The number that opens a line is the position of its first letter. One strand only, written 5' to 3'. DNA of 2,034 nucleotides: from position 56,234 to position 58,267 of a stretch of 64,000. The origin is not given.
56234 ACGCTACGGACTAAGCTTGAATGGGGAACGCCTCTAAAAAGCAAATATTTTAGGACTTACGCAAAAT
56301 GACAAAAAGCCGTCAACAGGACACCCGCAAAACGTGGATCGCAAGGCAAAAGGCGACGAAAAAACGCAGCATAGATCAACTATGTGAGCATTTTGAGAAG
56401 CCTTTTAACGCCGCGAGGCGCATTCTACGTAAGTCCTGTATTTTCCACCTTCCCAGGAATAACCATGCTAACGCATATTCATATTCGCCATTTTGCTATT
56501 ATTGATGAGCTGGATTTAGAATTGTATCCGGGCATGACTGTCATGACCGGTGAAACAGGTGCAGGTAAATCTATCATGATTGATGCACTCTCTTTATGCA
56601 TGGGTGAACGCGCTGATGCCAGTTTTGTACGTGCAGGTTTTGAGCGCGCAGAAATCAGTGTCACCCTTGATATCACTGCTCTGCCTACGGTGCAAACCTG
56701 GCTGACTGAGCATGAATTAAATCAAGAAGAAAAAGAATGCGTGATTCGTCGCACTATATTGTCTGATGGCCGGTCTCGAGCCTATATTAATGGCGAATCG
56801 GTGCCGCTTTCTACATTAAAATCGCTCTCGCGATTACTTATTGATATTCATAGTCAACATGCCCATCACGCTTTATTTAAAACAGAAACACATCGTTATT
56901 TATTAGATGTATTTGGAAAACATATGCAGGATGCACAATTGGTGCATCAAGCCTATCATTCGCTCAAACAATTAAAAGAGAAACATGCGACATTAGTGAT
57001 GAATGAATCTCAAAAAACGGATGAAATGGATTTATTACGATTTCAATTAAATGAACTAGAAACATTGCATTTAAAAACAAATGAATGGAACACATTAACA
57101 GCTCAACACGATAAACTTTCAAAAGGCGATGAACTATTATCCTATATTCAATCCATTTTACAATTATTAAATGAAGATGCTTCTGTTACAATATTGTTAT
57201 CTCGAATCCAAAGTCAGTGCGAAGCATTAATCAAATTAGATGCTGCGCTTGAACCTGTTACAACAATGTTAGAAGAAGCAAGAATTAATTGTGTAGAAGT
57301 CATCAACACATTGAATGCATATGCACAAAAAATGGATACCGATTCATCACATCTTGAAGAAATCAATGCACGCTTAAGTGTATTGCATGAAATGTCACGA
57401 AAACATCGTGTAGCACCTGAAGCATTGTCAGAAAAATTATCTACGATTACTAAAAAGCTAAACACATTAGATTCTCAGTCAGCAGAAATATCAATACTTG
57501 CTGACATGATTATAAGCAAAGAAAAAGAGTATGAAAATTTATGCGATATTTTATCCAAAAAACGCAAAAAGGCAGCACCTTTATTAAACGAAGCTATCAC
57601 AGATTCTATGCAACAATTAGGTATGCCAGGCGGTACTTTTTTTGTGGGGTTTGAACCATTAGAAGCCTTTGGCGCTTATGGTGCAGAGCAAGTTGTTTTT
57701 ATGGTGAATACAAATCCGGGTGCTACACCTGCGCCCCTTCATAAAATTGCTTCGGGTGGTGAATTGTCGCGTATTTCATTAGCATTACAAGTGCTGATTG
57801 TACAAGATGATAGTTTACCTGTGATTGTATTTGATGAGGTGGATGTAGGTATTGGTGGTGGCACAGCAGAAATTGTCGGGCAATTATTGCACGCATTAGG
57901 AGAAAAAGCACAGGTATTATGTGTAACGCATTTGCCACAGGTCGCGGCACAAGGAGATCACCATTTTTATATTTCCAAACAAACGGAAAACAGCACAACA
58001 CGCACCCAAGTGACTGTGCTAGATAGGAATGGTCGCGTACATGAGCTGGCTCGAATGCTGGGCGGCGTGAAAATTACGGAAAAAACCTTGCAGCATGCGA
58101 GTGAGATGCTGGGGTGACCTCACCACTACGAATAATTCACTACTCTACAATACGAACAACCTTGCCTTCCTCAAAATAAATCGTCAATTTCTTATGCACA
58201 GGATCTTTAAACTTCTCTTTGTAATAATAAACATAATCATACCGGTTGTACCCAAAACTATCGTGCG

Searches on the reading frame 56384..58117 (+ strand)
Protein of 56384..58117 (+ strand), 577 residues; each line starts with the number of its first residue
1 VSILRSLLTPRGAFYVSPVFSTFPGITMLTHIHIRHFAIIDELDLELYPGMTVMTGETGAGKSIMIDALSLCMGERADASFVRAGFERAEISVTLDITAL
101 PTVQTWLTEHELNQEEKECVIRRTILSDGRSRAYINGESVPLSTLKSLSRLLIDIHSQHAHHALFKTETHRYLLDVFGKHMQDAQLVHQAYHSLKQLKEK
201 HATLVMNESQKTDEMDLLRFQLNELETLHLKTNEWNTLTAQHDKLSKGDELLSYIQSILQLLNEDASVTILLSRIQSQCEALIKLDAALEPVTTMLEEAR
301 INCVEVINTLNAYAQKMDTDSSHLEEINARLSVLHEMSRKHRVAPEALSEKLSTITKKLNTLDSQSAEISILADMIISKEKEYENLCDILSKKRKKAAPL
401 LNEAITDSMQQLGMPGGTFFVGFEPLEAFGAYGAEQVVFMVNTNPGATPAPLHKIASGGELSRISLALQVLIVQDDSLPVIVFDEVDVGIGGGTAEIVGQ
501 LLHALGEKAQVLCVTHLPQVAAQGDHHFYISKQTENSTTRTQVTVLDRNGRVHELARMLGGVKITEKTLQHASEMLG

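Call 86: search_protein_families(library=pfam, proteins=[window:56384-58117:+], max_evalue=0.00001)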
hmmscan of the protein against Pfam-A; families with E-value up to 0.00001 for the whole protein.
window:56384-58117:+ (577 aa): 2 families
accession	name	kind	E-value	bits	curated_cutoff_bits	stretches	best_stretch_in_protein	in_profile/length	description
PF02463.25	SMC_N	-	2.9e-24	86.2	40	1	28-536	1-217/220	RecF/RecN/SMC N terminal domain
PF13476.12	AAA_23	-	1.3e-14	55.8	27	1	32-393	2-192/201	AAA domain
